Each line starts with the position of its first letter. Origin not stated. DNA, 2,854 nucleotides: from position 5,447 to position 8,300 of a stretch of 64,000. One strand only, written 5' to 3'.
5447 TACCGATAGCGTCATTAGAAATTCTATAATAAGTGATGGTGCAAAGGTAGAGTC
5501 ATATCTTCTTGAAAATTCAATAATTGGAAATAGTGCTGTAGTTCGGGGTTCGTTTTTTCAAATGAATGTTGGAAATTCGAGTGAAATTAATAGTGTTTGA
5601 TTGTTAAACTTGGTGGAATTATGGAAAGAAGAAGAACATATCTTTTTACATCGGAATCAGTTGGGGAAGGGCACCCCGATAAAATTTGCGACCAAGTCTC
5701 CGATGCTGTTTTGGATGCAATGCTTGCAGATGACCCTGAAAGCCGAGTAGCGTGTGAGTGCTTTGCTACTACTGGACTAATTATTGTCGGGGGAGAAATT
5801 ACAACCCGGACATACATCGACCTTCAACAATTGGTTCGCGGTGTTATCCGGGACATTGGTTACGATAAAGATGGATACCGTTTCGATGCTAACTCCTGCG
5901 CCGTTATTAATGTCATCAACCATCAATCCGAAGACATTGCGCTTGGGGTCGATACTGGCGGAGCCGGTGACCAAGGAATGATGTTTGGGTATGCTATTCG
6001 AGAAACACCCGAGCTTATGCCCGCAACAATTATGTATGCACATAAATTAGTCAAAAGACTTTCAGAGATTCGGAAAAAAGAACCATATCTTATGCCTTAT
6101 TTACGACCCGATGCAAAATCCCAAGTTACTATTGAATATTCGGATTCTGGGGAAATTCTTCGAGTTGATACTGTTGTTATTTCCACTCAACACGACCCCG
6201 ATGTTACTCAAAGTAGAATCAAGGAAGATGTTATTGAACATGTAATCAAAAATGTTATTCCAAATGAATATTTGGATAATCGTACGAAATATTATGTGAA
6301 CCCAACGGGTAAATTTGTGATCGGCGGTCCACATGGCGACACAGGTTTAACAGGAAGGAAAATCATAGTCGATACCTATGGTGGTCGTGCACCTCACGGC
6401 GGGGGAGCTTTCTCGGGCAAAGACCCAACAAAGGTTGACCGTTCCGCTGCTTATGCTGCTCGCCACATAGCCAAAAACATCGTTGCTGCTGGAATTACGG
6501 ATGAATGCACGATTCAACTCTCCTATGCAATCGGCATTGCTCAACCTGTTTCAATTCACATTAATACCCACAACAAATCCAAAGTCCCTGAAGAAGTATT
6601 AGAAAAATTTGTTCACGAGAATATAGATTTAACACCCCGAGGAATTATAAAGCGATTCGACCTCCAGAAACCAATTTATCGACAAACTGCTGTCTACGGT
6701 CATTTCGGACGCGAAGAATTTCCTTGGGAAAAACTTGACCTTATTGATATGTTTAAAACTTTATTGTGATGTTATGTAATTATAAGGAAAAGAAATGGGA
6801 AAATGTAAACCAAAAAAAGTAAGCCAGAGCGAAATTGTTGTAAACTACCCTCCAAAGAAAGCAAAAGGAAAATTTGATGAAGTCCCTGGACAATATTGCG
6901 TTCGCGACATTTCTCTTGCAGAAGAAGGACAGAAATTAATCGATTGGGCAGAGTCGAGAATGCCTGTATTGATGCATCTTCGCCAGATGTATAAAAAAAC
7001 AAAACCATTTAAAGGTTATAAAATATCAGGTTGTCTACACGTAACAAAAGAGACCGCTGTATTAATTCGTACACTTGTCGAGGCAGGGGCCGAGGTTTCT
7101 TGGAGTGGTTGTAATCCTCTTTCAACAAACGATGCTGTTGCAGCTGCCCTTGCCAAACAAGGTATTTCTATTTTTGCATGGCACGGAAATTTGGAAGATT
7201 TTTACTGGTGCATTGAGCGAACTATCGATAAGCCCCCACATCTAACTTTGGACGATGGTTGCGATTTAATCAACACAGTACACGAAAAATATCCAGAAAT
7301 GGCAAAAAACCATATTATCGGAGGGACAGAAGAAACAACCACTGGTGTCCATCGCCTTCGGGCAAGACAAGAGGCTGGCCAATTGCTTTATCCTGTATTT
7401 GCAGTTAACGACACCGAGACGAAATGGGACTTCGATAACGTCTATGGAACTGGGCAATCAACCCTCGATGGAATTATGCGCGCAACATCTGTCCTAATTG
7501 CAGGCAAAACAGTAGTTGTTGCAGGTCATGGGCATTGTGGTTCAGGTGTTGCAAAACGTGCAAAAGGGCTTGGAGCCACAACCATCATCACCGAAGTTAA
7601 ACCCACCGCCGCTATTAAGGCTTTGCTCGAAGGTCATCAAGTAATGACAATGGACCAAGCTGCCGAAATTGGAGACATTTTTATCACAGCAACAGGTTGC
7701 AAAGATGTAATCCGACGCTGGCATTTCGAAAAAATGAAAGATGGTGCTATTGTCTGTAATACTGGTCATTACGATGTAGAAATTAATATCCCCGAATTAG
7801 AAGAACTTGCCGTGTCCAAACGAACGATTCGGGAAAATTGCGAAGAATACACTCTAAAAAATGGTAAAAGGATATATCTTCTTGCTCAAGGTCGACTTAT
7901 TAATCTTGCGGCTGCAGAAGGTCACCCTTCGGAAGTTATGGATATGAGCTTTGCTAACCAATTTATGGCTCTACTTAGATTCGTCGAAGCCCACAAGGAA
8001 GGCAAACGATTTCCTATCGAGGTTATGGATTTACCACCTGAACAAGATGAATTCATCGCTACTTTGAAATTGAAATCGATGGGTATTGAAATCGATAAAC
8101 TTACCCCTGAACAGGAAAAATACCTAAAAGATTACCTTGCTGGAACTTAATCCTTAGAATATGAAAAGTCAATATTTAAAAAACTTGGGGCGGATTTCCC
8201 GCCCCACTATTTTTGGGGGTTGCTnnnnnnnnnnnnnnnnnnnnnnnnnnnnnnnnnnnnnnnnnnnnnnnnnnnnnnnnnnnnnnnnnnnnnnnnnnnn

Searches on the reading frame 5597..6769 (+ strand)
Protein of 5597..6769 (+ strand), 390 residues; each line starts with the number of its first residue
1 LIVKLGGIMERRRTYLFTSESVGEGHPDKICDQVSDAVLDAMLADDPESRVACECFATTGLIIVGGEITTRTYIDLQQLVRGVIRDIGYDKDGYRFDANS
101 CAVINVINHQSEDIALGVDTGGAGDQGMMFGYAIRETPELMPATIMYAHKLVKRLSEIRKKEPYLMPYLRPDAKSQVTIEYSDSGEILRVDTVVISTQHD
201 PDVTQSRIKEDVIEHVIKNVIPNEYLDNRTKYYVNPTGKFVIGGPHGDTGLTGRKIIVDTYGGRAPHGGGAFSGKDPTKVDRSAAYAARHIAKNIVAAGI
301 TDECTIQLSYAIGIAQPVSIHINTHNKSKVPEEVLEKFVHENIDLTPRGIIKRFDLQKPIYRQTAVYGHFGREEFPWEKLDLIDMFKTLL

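Call 59: search_protein_families(library=pfam, proteins=[window:5597-6769:+], max_evalue=0.001)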
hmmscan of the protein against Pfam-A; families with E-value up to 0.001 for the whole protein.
window:5597-6769:+ (390 aa): 3 families
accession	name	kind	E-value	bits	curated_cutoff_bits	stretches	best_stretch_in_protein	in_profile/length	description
PF02773.21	S-AdoMet_synt_C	-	6.1e-68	227.5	25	1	242-379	1-138/138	S-adenosylmethionine synthetase, C-terminal domain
PF02772.21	S-AdoMet_synt_M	-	5e-50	169.1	29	1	122-240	3-120/120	S-adenosylmethionine synthetase, central domain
PF00438.25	S-AdoMet_synt_N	-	1.7e-43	147.6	33.1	1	15-111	2-98/99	S-adenosylmethionine synthetase, N-terminal domain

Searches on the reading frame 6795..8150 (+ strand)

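Call 59: search_protein_families(library=pfam, proteins=[window:6795-8150:+], max_evalue=0.001)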
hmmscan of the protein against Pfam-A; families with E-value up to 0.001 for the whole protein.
window:6795-8150:+ (451 aa): 3 families
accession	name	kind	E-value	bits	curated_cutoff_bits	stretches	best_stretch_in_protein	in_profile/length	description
PF05221.23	AdoHcyase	-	9.7e-75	251.9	25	2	33-166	1-140/299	S-adenosyl-L-homocysteine hydrolase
PF00670.27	AdoHcyase_NAD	-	4.6e-56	189.8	27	1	215-375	1-161/162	S-adenosyl-L-homocysteine hydrolase, NAD binding domain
PF02826.25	2-Hacid_dh_C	-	4e-10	39.8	25.1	1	232-325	31-128/178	D-isomer specific 2-hydroxyacid dehydrogenase, NAD binding domain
